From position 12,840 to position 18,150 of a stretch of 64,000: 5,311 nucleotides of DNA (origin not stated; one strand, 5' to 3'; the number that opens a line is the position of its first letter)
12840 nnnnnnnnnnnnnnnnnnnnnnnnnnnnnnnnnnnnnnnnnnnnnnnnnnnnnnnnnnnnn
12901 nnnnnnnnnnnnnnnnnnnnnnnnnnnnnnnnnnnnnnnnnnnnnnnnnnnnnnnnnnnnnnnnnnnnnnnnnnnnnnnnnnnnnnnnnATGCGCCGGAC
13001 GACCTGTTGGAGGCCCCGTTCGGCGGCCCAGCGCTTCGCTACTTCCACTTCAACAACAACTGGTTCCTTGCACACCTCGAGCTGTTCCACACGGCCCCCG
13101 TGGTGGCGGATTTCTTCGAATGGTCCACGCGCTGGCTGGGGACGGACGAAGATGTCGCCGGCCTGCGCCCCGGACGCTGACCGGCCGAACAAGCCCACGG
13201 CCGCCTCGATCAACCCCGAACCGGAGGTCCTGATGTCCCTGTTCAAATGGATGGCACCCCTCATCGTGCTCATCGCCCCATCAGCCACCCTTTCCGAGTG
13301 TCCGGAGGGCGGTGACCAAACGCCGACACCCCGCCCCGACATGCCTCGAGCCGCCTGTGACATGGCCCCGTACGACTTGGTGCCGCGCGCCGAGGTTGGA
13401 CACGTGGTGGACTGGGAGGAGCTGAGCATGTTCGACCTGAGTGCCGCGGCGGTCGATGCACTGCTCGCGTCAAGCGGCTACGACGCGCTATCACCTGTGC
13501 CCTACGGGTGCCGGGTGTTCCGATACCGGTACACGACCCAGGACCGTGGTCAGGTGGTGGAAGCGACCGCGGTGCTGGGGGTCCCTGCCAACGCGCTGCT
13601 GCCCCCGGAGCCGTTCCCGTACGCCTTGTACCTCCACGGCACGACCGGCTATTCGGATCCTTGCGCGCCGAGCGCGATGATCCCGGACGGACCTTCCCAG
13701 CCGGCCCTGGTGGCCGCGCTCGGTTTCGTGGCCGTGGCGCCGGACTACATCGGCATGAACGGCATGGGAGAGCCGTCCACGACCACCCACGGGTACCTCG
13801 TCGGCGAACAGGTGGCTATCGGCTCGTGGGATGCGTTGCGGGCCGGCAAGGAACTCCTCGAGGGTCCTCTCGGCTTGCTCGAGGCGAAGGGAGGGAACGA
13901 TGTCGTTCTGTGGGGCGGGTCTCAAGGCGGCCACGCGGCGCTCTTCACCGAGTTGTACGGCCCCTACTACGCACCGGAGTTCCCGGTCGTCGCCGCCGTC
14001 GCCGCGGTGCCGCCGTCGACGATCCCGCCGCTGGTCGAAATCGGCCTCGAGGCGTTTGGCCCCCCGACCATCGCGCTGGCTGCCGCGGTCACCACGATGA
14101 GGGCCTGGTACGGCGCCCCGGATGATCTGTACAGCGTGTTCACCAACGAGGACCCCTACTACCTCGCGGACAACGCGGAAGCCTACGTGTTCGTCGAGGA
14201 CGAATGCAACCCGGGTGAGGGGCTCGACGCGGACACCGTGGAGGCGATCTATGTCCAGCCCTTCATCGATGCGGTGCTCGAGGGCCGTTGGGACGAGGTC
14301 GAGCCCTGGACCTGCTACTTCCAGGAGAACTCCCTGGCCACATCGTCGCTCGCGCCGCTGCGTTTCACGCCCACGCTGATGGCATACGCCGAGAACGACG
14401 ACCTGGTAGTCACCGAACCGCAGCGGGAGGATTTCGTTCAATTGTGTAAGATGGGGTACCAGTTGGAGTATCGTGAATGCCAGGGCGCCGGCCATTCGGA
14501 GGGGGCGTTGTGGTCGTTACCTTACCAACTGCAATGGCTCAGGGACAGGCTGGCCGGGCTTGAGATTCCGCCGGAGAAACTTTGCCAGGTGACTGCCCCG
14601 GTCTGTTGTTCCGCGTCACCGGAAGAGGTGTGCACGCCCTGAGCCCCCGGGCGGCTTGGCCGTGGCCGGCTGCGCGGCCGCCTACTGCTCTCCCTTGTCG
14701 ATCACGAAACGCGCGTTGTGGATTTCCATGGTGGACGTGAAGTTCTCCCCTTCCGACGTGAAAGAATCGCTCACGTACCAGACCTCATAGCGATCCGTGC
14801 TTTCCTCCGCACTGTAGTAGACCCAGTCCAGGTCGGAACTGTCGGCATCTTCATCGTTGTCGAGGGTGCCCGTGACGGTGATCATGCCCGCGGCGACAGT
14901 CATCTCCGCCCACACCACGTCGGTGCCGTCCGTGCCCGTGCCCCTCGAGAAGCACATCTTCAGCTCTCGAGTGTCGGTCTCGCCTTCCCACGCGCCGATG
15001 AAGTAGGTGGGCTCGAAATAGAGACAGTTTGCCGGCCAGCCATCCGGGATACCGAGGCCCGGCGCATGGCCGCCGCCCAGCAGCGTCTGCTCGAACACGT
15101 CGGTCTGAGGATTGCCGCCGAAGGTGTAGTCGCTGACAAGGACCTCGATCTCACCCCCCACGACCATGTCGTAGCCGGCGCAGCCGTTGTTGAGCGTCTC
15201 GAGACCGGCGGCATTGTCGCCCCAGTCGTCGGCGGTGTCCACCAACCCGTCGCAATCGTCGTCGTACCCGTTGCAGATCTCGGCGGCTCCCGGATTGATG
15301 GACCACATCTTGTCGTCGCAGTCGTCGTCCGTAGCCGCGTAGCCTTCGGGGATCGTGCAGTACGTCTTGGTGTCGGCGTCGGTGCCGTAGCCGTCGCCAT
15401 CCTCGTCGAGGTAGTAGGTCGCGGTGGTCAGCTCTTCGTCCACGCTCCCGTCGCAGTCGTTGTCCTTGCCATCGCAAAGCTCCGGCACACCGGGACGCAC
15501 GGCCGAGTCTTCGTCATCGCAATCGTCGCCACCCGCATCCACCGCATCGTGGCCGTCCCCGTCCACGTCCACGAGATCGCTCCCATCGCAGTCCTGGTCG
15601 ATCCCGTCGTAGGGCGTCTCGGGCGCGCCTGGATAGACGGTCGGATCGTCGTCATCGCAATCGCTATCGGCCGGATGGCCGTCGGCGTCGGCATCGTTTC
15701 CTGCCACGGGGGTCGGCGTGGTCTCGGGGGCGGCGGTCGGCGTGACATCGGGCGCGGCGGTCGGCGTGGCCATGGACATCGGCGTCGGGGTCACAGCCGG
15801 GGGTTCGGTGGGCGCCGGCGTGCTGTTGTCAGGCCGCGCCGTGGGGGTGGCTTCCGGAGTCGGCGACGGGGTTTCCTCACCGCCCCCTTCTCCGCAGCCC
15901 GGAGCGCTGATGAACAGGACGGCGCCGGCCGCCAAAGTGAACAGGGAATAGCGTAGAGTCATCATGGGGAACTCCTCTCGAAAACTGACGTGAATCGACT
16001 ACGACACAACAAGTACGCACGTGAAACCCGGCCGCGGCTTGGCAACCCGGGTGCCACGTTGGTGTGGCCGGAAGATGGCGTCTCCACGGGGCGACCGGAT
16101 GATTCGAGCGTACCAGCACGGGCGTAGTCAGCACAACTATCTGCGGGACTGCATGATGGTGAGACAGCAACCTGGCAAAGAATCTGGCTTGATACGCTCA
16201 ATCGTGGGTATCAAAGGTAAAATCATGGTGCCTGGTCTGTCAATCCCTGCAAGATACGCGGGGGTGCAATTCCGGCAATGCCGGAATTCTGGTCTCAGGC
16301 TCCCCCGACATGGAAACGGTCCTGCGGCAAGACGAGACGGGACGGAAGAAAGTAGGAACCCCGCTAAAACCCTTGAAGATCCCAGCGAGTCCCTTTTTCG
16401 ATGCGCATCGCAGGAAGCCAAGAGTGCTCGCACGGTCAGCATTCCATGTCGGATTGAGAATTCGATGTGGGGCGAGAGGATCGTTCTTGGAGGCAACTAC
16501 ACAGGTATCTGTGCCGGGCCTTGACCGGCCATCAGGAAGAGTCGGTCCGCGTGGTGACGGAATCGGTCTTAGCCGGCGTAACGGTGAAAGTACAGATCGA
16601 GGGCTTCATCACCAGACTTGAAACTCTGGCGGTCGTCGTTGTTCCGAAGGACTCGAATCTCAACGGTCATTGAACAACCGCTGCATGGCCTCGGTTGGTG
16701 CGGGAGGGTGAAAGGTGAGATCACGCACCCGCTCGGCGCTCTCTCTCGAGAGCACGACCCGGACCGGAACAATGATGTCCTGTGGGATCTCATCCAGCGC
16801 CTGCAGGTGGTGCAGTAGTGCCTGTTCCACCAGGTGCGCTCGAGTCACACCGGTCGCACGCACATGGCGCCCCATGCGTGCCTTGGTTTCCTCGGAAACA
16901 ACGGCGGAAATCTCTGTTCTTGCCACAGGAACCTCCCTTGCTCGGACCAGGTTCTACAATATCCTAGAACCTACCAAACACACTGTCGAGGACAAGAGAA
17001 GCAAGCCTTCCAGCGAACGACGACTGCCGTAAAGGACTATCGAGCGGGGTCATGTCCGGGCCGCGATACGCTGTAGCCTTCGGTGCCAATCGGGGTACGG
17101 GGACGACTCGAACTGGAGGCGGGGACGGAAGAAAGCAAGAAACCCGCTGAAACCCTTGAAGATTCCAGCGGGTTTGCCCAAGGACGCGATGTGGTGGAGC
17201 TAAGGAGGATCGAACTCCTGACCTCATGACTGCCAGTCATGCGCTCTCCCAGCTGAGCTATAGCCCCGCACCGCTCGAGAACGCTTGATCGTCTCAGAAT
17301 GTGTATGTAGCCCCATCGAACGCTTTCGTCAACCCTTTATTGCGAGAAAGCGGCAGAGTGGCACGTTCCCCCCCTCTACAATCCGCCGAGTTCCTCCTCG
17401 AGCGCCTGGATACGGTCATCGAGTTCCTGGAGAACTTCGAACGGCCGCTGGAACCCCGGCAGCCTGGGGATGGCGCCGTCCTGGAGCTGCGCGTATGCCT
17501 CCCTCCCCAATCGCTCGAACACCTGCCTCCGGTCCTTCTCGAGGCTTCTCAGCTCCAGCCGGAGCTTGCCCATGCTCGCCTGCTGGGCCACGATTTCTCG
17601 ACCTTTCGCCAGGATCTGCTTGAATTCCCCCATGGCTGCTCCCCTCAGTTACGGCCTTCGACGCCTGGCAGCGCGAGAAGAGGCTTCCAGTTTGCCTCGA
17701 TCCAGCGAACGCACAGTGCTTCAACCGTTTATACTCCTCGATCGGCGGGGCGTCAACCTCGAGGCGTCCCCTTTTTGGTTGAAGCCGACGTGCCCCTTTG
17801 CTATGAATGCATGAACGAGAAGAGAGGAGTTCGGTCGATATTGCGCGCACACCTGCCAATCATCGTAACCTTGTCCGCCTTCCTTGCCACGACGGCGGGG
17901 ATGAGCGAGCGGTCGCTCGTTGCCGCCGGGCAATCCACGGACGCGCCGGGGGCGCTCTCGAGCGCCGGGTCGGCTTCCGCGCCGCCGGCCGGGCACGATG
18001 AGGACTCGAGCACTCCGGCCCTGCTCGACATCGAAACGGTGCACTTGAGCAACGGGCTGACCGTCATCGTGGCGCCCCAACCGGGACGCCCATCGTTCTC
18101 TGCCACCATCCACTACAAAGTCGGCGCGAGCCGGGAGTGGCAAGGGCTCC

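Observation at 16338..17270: Decayed TacA/TacT-like TA module bracketed by ~60-nt hairpin direct repeats next to tRNA-Ala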

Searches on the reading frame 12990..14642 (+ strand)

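Call 49: search_protein_families(library=pfam, proteins=[window:12990-14642:+], max_evalue=0.001)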
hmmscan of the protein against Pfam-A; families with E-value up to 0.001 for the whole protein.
window:12990-14642:+ (550 aa): 1 family
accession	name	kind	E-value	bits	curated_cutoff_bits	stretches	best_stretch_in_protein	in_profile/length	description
PF03583.20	LIP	-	3.2e-12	46.8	23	2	245-345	26-113/286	Secretory lipase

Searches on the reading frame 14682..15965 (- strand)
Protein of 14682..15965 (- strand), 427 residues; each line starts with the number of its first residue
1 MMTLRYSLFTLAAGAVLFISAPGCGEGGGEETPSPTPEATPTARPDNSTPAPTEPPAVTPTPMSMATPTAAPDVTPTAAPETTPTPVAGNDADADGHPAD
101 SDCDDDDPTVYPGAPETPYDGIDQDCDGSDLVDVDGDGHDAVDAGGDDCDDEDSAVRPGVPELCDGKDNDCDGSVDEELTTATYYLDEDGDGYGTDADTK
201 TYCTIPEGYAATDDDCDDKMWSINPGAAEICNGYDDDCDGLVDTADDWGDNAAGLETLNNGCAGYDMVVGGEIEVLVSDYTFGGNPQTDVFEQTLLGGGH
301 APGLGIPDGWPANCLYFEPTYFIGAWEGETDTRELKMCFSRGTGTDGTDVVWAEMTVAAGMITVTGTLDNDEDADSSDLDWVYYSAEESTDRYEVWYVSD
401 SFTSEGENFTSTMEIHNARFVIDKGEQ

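Call 10: search_protein_families(library=pfam, proteins=[window:14682-15965:-], max_evalue=1)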
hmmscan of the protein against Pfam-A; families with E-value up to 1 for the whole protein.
window:14682-15965:- (427 aa): 1 family
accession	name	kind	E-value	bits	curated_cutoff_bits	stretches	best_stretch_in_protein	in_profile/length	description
PF11617.13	Cu-binding_MopE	-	1.7e-30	105.3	27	3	148-177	1-30/30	Putative metal-binding motif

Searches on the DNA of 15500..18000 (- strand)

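Call 19: search_rna_families(source=window, start=15500, end=18000, threshold=evalue, max_evalue=1)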
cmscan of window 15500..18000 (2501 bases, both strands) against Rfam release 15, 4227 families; matches with E-value up to 1: 1.
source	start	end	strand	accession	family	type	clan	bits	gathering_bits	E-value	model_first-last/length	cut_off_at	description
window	17195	17267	-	RF00005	tRNA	Gene; tRNA;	CL00001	64.8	29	3.3e-13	1-71/71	no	tRNA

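Call 69: build_rna_model(alignment_id=A5, structure=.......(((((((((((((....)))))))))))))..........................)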
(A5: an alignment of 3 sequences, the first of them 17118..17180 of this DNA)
Model R1 built from alignment A5 (3 sequences, 63 columns); structure: as given.
model positions 63; base pairs 13; branch points 0; effective number of sequences 3; information 0.627 bits per position. Calibrated on 0.2 Mb of random sequence (short: E-values are rough).
structure used (alignment columns):
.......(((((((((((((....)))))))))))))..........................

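Call 70: search_with_rna_model(model_id=R1, source=window, filters=off, max_evalue=10)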
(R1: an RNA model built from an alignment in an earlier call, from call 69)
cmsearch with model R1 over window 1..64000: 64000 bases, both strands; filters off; matches with E-value up to 10: 17.
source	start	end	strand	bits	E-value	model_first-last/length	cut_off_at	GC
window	17118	17180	-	71.2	5.6e-17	1-63/63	no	0.57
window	16335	16397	-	69.9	1.3e-16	1-63/63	no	0.52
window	17142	17175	+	17.6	0.0093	8-41/63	no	0.53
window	8721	8772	+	10.9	0.56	1-63/63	no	0.69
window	6832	6867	+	10.5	0.69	1-63/63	no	0.58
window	2143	2172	-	8.9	1.9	1-63/63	no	0.67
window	58194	58242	+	8.7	2.1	1-63/63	no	0.59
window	43627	43678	-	8.5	2.3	1-63/63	no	0.65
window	20551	20596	-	8.3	2.7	1-63/63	no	0.74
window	29569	29621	+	8.1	3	1-63/63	no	0.62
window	44343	44370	+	8.1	3.1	1-63/63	no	0.61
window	16352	16402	+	8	3.3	1-63/63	no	0.51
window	13135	13164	-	7.6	4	1-63/63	no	0.7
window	9113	9162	-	7.3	5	1-63/63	no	0.6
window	6433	6455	-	7.1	5.6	1-63/63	no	0.7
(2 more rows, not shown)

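Call 71: search_with_rna_model(model_id=R1, sources=[L001, L002, L003, L004, L005, L006, L007, L008, L009, L010, L011, L012, L013, L014, L015, L016, L017, L018, L019, L020, L021, L022, L023, L024, L025, L026, L027, L028, L029, L030, L031, L032, L033, L034, L035, L036, L037, L038, L039, L040, L041, L042, L043, L044, L045, L046, L047, L048, L049, L050, L051, L052, L053, L054, L055, L056, L057, L058, L059, L060, L061, L062, L063, L064, L065, L066, L067, L068, L069, L070, L071, L072, L073, L074, L075, L076, L077, L078, L079, L080, L081, L082, L083, L084, L085, L086, L087, L088, L089, L090, L091, L092, L093, L094, L095, L096, L097, L098, L099, L100], max_evalue=1)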
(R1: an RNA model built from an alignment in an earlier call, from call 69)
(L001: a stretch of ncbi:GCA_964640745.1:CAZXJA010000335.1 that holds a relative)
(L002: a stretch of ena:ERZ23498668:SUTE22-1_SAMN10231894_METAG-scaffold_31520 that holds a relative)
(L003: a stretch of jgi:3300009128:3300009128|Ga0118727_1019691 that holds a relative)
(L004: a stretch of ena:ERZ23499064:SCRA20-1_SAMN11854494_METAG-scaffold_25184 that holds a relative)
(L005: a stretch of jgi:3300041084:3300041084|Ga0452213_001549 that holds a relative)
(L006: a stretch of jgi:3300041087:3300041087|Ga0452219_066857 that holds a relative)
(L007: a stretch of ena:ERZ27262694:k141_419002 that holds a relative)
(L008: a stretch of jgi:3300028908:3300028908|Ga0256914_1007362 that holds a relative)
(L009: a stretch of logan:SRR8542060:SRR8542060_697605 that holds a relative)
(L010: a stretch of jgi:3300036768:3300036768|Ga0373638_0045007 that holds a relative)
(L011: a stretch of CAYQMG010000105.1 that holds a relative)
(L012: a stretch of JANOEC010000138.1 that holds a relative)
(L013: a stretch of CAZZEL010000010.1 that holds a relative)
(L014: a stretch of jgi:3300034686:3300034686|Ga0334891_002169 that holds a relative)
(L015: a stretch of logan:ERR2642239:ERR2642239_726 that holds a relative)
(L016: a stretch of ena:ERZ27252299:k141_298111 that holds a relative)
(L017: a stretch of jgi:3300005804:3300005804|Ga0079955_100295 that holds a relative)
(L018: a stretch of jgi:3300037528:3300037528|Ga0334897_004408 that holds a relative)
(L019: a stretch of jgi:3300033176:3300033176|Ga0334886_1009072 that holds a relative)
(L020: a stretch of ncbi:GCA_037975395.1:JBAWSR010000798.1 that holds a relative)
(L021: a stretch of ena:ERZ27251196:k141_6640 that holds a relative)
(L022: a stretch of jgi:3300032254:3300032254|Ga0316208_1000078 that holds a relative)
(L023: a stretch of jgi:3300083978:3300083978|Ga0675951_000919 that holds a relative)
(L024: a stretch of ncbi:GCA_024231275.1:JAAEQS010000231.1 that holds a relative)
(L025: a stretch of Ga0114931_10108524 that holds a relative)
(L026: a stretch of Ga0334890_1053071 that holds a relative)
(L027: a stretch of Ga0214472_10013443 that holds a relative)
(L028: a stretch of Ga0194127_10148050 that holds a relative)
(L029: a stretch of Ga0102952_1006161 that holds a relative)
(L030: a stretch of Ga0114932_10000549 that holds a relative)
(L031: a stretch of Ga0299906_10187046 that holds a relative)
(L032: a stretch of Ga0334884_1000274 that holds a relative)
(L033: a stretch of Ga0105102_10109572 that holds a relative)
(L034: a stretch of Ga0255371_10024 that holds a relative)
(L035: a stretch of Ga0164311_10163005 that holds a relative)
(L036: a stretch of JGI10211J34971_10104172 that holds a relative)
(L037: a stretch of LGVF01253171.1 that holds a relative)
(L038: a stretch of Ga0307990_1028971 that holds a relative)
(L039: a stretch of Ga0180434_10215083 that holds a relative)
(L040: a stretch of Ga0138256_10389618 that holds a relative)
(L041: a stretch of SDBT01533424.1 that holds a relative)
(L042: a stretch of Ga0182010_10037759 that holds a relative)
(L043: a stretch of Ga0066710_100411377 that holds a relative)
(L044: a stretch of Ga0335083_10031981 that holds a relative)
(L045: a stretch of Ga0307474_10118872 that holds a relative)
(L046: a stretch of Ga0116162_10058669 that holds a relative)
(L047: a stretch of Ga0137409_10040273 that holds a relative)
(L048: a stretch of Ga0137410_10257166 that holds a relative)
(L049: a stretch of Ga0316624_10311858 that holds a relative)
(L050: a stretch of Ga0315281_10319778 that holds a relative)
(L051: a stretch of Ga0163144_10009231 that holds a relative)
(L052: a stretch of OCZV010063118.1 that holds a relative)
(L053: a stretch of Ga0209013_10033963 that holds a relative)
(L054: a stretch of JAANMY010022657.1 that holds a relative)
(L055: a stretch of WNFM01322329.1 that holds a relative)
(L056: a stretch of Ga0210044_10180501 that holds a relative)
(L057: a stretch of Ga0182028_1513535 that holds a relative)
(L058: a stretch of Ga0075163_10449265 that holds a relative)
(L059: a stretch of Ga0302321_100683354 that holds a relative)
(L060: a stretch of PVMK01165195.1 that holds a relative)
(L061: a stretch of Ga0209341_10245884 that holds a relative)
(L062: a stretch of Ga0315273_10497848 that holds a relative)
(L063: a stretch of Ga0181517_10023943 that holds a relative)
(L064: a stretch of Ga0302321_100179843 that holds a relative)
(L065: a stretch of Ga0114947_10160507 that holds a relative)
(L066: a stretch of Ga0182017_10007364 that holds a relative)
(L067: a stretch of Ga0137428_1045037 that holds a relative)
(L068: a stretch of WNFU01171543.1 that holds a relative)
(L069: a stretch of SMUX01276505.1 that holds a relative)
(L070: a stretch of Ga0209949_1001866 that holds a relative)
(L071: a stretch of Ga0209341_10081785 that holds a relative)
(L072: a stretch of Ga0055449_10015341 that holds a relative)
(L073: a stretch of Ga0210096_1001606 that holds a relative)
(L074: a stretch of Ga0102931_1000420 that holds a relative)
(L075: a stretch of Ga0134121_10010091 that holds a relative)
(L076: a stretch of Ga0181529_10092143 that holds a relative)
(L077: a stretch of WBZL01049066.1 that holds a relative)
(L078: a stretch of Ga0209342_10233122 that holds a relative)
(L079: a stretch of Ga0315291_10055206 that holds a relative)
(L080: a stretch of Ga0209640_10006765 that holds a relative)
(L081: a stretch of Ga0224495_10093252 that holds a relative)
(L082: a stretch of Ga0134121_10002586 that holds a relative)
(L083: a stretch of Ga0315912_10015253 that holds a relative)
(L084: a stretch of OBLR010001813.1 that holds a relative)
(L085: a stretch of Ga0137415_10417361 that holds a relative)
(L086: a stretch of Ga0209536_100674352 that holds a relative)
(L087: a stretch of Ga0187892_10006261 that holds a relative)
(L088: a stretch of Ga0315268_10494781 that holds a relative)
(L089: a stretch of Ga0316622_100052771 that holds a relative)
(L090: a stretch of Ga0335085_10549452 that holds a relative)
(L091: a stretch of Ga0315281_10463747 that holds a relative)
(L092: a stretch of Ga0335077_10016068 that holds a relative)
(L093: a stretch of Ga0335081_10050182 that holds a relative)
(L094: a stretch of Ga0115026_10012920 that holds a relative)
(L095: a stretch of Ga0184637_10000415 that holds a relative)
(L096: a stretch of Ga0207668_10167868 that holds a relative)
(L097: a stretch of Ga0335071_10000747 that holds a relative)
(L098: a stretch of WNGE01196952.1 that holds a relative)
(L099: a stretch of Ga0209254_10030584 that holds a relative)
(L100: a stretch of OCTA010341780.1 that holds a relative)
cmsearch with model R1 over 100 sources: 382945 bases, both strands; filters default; matches with E-value up to 1: 7.
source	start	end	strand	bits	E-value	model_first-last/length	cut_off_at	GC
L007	5290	5342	-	40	6.3e-08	1-63/63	no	0.68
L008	2733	2785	-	40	6.3e-08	1-63/63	no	0.68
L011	5203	5255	-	40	6.3e-08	1-63/63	no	0.68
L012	1911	1985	-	16.5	0.11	1-63/63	no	0.53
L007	5304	5333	+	15.3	0.23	8-37/63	no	0.7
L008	2747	2776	+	15.3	0.23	8-37/63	no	0.7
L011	5217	5246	+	15.3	0.23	8-37/63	no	0.7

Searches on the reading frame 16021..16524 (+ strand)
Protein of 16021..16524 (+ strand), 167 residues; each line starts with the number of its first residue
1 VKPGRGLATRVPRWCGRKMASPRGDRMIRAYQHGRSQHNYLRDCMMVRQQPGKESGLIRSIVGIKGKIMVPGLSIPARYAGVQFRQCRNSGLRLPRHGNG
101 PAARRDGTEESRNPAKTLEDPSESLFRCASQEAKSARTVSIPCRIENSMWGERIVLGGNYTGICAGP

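Call 82: search_protein_families(library=pfam, proteins=[window:16021-16524:+], max_evalue=0.01)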
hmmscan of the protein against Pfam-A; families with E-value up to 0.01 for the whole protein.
window:16021-16524:+ (167 aa): 0 families

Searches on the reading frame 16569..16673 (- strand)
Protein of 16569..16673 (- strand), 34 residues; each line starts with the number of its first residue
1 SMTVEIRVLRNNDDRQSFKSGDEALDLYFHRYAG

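Call 10: search_protein_families(library=pfam, proteins=[window:16569-16673:-], max_evalue=1)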
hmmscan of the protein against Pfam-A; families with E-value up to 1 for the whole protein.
window:16569-16673:- (34 aa): 0 families
